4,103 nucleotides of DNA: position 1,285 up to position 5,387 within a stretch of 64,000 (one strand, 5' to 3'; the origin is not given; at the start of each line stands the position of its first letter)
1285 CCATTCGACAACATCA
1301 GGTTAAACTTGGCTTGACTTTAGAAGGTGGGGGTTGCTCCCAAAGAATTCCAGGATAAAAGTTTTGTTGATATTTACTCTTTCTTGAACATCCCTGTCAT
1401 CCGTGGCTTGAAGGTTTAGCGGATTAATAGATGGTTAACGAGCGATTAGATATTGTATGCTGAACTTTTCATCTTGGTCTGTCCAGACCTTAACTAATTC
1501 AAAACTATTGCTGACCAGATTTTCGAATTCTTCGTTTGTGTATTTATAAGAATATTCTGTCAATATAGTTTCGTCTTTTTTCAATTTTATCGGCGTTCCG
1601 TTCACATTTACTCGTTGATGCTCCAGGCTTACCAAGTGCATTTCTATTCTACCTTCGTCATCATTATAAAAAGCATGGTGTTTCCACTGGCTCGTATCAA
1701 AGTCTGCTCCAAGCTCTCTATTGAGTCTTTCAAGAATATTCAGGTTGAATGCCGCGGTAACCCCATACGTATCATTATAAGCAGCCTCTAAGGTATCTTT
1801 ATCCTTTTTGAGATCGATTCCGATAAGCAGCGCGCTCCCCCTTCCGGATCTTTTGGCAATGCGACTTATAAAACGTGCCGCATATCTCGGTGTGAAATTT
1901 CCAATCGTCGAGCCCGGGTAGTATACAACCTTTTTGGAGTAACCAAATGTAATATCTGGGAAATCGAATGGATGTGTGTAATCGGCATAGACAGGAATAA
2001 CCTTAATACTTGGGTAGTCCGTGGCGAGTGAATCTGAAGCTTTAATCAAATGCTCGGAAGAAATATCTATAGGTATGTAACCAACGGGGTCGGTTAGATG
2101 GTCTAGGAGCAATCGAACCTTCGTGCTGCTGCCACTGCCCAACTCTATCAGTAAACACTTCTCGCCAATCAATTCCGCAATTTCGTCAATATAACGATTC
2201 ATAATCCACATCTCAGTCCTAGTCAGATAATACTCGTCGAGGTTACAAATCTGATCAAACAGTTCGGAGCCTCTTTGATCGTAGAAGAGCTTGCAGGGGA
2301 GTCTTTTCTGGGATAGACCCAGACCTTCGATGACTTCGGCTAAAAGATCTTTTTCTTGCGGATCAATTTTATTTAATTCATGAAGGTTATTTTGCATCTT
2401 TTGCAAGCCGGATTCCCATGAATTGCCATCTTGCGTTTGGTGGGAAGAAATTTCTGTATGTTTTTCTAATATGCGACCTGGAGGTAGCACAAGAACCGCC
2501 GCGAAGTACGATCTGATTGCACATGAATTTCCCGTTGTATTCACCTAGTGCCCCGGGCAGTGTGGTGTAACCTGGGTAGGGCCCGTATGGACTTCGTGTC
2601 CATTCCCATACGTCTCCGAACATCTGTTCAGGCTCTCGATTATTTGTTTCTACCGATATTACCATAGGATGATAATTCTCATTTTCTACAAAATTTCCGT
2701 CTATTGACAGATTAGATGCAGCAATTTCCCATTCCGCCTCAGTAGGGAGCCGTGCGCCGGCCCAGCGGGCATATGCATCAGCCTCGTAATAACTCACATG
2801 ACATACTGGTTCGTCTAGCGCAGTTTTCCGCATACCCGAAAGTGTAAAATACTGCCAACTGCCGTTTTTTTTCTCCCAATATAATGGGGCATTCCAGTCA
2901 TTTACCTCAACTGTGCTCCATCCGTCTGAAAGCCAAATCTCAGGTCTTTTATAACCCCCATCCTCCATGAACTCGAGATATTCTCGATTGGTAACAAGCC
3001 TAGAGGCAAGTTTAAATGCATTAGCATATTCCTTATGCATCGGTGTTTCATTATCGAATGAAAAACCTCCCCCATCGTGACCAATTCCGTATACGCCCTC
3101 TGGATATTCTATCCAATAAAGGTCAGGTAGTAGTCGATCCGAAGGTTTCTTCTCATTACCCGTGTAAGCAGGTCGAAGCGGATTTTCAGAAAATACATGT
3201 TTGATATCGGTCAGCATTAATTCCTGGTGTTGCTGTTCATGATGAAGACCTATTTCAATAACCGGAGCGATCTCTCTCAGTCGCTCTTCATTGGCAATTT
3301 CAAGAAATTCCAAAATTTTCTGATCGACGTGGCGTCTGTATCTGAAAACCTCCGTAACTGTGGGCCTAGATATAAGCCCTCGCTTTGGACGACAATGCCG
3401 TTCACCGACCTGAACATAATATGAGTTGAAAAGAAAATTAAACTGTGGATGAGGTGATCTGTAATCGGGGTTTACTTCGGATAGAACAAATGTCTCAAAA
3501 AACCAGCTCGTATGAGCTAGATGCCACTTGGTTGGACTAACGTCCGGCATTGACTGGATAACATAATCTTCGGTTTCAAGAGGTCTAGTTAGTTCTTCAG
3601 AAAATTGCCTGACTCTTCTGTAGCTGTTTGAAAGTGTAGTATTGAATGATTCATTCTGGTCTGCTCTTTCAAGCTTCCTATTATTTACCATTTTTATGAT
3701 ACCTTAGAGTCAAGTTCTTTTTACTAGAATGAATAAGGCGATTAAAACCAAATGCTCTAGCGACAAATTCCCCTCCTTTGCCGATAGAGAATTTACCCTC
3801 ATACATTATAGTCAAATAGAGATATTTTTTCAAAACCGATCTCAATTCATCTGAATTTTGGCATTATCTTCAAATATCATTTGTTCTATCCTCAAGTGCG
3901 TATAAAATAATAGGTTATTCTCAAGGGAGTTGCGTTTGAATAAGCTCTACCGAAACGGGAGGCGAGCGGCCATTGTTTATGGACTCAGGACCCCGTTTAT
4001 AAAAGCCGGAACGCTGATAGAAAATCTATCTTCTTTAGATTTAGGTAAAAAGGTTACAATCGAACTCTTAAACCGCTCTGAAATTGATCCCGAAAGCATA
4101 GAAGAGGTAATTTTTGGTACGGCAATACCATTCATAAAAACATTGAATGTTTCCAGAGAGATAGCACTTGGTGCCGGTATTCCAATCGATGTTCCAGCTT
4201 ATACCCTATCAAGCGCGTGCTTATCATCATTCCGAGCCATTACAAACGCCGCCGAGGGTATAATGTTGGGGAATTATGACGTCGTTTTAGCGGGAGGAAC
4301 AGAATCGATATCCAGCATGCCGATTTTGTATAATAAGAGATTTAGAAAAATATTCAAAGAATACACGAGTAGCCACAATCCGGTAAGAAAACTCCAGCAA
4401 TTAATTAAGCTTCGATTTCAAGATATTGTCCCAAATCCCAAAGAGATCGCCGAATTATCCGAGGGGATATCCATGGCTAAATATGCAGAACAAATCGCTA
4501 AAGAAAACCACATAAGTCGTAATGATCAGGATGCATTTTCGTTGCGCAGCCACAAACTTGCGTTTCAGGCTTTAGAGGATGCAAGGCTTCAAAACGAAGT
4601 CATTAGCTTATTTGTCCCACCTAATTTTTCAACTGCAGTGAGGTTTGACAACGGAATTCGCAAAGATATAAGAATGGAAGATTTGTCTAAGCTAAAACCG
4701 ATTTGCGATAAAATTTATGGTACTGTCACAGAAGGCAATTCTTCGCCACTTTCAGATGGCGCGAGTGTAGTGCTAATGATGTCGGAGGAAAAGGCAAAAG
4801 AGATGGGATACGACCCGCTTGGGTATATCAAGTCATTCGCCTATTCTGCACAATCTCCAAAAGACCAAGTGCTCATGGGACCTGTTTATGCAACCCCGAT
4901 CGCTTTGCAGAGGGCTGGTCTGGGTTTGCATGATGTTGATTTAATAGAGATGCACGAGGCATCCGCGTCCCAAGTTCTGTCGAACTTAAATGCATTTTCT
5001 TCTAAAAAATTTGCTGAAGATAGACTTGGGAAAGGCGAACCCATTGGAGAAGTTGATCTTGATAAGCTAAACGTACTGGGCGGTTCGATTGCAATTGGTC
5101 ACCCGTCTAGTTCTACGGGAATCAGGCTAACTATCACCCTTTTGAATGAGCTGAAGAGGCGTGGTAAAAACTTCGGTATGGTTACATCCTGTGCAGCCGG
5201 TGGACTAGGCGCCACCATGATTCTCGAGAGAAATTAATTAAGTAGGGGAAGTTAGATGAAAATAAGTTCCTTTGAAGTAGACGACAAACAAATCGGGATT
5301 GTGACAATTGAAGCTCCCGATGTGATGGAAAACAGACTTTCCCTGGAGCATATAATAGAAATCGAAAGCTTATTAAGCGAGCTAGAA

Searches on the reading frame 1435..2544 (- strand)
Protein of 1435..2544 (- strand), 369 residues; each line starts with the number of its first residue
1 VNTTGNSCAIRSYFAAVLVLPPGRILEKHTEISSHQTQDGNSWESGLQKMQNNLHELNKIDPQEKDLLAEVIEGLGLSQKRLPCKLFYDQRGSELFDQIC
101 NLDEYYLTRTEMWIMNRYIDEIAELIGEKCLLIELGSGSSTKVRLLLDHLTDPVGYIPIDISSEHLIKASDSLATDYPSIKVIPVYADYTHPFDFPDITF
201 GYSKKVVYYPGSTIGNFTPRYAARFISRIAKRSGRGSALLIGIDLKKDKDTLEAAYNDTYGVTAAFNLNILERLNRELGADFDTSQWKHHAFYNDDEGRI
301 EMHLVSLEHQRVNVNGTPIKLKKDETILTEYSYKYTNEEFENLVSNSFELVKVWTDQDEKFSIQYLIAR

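Call 93: search_protein_families(library=pfam, max_evalue=0.00001, proteins=[window:1435-2544:-])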
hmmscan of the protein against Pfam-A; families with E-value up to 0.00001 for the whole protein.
window:1435-2544:- (369 aa): 1 family
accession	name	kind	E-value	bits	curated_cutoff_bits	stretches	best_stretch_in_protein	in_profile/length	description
PF10017.15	Methyltransf_33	-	3.1e-108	361.9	23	1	69-366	3-302/304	Histidine-specific methyltransferase, SAM-dependent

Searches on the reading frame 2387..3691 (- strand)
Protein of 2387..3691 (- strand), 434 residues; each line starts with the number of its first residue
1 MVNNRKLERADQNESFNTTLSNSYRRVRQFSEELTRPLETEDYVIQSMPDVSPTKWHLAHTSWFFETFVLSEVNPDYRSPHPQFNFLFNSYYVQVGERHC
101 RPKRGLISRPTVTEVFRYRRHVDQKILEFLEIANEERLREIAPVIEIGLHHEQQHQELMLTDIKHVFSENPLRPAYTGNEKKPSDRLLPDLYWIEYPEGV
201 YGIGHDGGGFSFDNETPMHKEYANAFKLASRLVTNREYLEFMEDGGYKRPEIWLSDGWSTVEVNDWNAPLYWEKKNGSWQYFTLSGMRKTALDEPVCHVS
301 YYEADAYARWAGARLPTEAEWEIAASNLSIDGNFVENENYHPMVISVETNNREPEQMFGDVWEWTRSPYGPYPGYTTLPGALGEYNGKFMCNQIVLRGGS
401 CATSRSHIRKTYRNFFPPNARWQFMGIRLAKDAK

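Call 93: search_protein_families(library=pfam, max_evalue=0.00001, proteins=[window:2387-3691:-])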
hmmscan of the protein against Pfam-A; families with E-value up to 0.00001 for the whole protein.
window:2387-3691:- (434 aa): 2 families
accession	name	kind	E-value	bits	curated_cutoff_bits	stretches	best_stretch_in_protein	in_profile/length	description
PF03781.23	FGE-sulfatase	-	2e-38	132.9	23.3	1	194-431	6-255/255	Sulfatase-modifying factor enzyme 1-like domain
PF12867.12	DinB_2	-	2e-07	31.9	24.8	1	24-159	2-128/128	DinB superfamily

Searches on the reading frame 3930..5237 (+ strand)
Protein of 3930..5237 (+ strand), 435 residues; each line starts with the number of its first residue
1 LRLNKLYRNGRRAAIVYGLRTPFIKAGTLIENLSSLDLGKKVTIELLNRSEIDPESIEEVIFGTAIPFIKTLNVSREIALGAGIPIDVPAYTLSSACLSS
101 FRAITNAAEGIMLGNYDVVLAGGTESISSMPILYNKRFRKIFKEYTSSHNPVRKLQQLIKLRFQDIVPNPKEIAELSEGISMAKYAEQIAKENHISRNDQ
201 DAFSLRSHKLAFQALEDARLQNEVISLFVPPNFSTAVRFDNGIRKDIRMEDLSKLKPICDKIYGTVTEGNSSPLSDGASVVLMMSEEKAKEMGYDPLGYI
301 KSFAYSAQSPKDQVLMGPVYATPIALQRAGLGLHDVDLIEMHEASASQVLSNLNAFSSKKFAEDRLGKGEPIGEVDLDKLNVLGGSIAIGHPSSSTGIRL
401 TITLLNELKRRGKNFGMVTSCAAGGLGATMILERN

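Call 93: search_protein_families(library=pfam, max_evalue=0.00001, proteins=[window:3930-5237:+])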
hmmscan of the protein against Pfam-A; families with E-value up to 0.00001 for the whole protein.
window:3930-5237:+ (435 aa): 3 families
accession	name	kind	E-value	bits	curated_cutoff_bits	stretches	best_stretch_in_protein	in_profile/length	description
PF00108.29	Thiolase_N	-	6e-59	200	26.4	1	14-287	2-260/260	Thiolase, N-terminal domain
PF02803.24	Thiolase_C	-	2.9e-34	117.8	27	1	295-434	2-123/123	Thiolase, C-terminal domain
PF00109.32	ketoacyl-synt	-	9.8e-07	29.1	20.8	1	89-129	166-207/252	Beta-ketoacyl synthase, N-terminal domain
